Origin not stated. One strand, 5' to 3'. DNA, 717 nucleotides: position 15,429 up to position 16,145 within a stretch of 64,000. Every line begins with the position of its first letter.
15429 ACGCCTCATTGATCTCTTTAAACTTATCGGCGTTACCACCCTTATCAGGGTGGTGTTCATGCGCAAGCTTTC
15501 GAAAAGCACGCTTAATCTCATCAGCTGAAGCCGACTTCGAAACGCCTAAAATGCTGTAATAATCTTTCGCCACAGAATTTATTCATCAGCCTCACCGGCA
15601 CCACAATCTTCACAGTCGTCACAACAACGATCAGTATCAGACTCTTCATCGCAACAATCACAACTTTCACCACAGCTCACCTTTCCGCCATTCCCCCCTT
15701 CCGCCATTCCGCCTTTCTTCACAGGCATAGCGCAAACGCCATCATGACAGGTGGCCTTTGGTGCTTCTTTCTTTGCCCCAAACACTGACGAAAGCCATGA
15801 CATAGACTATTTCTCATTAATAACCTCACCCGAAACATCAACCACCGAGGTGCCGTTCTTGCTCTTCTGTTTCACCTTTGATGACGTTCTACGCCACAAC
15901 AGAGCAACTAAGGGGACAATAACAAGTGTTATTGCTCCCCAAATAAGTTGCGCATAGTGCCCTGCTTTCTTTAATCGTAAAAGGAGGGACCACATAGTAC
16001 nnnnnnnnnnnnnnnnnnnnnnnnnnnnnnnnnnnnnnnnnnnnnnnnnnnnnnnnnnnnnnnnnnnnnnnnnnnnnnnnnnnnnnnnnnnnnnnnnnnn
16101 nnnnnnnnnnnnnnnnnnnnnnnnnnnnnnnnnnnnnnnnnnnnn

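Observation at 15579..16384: Three small ORFs inserted between dnaK and dnaJ, including a Cys/Asp-rich 74-aa microprotein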

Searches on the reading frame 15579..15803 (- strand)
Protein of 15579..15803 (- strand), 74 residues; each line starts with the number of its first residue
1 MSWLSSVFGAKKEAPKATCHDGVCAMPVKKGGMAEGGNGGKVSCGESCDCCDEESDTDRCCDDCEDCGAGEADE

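Call 3: search_protein_families(library=pfam, proteins=[window:15579-15803:-], max_evalue=1)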
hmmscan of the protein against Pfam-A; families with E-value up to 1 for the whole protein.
window:15579-15803:- (74 aa): 0 families

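Call 4: search_protein_families(library=ncbifam, proteins=[window:15579-15803:-], max_evalue=1)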
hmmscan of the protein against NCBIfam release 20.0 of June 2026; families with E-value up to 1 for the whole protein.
window:15579-15803:- (74 aa): 0 families

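Call 6: find_homologous_proteins(query=window:15579-15803:-, max_evalue=10)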
Query window:15579-15803:- (74 aa): 2 proteins with E <= 10 among 2 candidates.
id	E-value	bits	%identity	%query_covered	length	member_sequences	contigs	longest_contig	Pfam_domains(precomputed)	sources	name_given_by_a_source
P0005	9.5e-42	158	100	100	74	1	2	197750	-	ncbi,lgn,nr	ncbi:hypothetical protein KBC55_02250 [Patescibacteria group bacterium]|nr:hypothetical protein [Pat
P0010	4.1e-23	99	70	100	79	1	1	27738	-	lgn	-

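Call 8: find_encoding_contigs(protein=P0010, flank=10000, max_places=5)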
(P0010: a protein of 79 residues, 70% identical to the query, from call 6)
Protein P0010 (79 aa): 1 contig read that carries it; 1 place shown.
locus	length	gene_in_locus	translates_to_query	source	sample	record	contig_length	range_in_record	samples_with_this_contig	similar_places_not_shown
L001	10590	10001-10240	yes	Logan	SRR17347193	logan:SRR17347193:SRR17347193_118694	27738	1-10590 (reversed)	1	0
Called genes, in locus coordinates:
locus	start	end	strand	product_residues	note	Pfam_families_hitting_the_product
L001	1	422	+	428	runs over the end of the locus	PF08245:Mur_ligase_M, PF02875:Mur_ligase_C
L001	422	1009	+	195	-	-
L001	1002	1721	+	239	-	-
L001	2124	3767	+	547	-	PF00999:Na_H_Exchanger, PF02254:TrkA_N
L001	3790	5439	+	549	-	PF00481:PP2C (weak), PF13672:PP2C_2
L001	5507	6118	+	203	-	-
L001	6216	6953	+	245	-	PF03444:WHD_HrcA (weak), PF01628:HrcA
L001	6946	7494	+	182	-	PF01025:GrpE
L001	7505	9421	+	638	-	PF00012:HSP70, PF06723:MreB_Mbl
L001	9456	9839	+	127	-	-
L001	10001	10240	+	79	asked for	-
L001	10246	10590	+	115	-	?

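Call 36: find_homologous_proteins(query=A3, max_evalue=1)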
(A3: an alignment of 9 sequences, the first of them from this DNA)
Query A3 (9 sequences) (74 aa, profile of the alignment): 11 proteins with E <= 1 among 184 candidates.
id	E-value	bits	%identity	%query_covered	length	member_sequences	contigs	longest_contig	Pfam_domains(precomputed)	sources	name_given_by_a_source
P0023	1.1e-20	92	-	-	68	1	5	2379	-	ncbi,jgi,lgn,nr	ncbi:MAG TPA: hypothetical protein PLK06_03975 [bacterium]|nr:hypothetical protein [bacterium]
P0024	8.2e-20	89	-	-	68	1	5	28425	-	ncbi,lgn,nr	ncbi:MAG: hypothetical protein QG626_198 [Patescibacteria group bacterium]|nr:hypothetical protein [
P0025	9.6e-18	82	-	-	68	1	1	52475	-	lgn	-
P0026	4.9e-16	77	-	-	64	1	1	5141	-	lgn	-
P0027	8.0e-16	76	80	7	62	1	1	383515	-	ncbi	ncbi:MAG: hypothetical protein WAZ14_03940 [Patescibacteria group bacterium]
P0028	2.3e-14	71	36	68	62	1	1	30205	-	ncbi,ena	ncbi:MAG: hypothetical protein AAB776_04230 [Patescibacteria group bacterium]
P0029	6.7e-14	70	-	-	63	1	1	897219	-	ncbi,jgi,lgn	ncbi:MAG: hypothetical protein WC813_01635 [Patescibacteria group bacterium]|jgi:hypothetical protei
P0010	1.7e-13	69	70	100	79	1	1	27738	-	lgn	-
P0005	2.7e-10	58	100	100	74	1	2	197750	-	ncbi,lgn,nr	ncbi:hypothetical protein KBC55_02250 [Patescibacteria group bacterium]|nr:hypothetical protein [Pat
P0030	3.0e-4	39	-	-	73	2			-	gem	-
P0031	7.6e-4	38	57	9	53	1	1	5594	-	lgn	-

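Call 38: find_encoding_contigs(protein=P0029, flank=4000, max_places=2)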
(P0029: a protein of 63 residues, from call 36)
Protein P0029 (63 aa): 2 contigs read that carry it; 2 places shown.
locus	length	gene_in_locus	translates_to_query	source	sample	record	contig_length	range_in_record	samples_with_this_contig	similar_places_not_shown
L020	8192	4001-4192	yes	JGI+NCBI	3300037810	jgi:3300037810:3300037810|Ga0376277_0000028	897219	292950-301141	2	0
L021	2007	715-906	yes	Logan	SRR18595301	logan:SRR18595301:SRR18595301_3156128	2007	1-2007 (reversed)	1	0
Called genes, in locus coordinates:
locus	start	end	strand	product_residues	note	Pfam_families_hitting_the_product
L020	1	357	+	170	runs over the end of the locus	-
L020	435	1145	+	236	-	PF01628:HrcA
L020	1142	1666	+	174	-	PF01025:GrpE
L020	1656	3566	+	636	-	PF00012:HSP70, PF06723:MreB_Mbl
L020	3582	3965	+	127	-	-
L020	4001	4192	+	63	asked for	-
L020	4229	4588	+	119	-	PF05635:23S_rRNA_IVP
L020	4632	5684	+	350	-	PF00226:DnaJ, PF01556:DnaJ_C, PF00684:DnaJ_CXXCXGXG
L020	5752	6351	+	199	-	-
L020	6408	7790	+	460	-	PF01921:tRNA-synt_1f (faint), PF01406:tRNA-synt_1e, PF09334:tRNA-synt_1g (faint), PF23493:CysS_C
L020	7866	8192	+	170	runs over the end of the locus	PF10543:ORF6N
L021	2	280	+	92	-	?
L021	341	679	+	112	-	-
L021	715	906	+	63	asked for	-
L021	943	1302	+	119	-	PF05635:23S_rRNA_IVP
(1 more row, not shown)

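Call 39: find_encoding_contigs(protein=P0025, flank=4000, max_places=2)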
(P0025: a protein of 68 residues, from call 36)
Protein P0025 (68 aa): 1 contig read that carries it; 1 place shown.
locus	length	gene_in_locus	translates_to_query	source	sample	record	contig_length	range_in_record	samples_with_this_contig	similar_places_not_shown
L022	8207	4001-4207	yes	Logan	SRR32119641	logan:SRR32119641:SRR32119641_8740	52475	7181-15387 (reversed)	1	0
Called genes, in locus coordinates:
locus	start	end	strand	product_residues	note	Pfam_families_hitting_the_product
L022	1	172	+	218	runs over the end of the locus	-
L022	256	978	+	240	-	PF03444:WHD_HrcA (weak), PF01628:HrcA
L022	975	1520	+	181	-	PF01025:GrpE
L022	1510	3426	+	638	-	PF00012:HSP70, PF06723:MreB_Mbl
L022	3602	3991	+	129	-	-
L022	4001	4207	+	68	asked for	-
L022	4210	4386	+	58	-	-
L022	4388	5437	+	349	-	PF00226:DnaJ, PF01556:DnaJ_C, PF00684:DnaJ_CXXCXGXG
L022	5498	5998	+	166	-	-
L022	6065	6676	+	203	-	-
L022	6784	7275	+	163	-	PF04542:Sigma70_r2, PF08281:Sigma70_r4_2, PF04545:Sigma70_r4 (weak)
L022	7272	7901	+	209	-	-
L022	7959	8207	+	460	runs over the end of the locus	PF01406:tRNA-synt_1e, PF09334:tRNA-synt_1g (faint), PF23493:CysS_C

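Call 40: find_encoding_contigs(protein=P0031, flank=4000, max_places=2)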
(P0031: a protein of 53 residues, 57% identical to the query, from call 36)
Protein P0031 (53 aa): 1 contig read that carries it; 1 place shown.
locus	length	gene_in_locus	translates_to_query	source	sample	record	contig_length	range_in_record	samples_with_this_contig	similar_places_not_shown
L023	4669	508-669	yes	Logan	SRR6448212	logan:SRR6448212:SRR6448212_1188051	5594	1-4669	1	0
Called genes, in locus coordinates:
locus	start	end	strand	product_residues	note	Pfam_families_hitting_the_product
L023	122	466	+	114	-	-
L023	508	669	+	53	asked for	-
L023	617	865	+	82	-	-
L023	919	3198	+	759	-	PF01839:FG-GAP (faint), PF13517:FG-GAP_3 (faint), PF14312:FG-GAP_2 (faint)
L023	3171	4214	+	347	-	PF00226:DnaJ, PF01556:DnaJ_C, PF00684:DnaJ_CXXCXGXG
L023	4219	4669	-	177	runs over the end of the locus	-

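Call 42: search_protein_families(library=pfam, alignment_id=A3, max_evalue=10)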
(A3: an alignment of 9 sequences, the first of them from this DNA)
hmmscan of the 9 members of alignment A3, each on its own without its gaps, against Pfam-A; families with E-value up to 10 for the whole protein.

A. member 1, seq(74 aa): 0 families

B. families by the number of members that match (of 9 scanned): 1 family
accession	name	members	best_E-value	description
PF02067.21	Metallothio_5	1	3.9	Metallothionein family 5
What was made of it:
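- On Known metallothionein sequence families (Pfam Metallothio_*): No hit at E up to 10, except Metallothio_5 at E 3.9 in one of nine members (call 42).
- Pfam metallothionein models do not match; the best is Metallothio_5 at E 3.9 in one member (call 42).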

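Call 62: search_protein_families(library=ncbifam, alignment_id=A3, max_evalue=10)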
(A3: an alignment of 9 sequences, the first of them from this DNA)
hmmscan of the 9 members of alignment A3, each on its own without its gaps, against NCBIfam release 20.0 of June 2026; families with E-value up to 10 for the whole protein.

A. member 1, seq(74 aa): 0 families

B. families by the number of members that match (of 9 scanned): 0 families

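Call 66: search_protein_families(library=padloc, proteins=[window:15579-15803:-], max_evalue=0.1)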
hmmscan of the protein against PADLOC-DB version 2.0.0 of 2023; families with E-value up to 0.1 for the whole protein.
window:15579-15803:- (74 aa): 0 families

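Call 72: search_protein_families(library=phrogs, proteins=[window:15579-15803:-], max_evalue=0.1)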
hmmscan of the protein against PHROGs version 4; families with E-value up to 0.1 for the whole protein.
window:15579-15803:- (74 aa): 0 families

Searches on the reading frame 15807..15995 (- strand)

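Call 3: search_protein_families(library=pfam, proteins=[window:15807-15995:-], max_evalue=1)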
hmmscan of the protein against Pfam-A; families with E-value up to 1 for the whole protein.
window:15807-15995:- (62 aa): 1 family
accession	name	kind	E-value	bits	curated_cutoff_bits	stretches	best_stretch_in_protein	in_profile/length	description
PF13623.11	SurA_N_2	-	0.11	12.8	28.5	1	16-60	9-52/145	SurA-like N-terminal domain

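Call 4: search_protein_families(library=ncbifam, proteins=[window:15807-15995:-], max_evalue=1)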
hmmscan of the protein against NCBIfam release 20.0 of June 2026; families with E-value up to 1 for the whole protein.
window:15807-15995:- (62 aa): 1 family
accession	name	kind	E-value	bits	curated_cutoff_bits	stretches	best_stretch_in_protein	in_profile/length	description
NF033218.1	anchor_AmaP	equivalog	0.026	14.3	55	1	14-53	47-90/166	alkaline shock response membrane anchor protein AmaP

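Call 61: search_protein_families(library=pfam, alignment_id=A4, max_evalue=10)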
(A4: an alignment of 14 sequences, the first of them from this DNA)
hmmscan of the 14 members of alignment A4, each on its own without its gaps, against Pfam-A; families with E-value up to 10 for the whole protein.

A. member 1, seq(62 aa): 1 family
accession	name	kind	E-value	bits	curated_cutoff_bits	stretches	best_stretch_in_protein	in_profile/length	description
PF13623.11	SurA_N_2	-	0.11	12.8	28.5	1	16-60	9-52/145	SurA-like N-terminal domain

B. families by the number of members that match (of 14 scanned): 6 families
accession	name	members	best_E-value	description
PF07843.16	DUF1634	2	0.028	Protein of unknown function (DUF1634)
PF09685.15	DUF4870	1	0.0032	Domain of unknown function (DUF4870)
PF19953.4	EACC1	1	0.02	Effector Associated Constant Component 1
PF20064.4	DUF6463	1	0.067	Family of unknown function (DUF6463)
PF17424.7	DUF5411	1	0.098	Family of unknown function (DUF5411)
PF13623.11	SurA_N_2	1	0.11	SurA-like N-terminal domain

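Call 66: search_protein_families(library=padloc, proteins=[window:15807-15995:-], max_evalue=0.1)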
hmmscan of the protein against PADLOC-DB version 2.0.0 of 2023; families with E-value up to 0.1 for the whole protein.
window:15807-15995:- (62 aa): 0 families

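Call 72: search_protein_families(library=phrogs, proteins=[window:15807-15995:-], max_evalue=0.1)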
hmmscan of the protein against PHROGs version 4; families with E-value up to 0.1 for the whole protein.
window:15807-15995:- (62 aa): 0 families
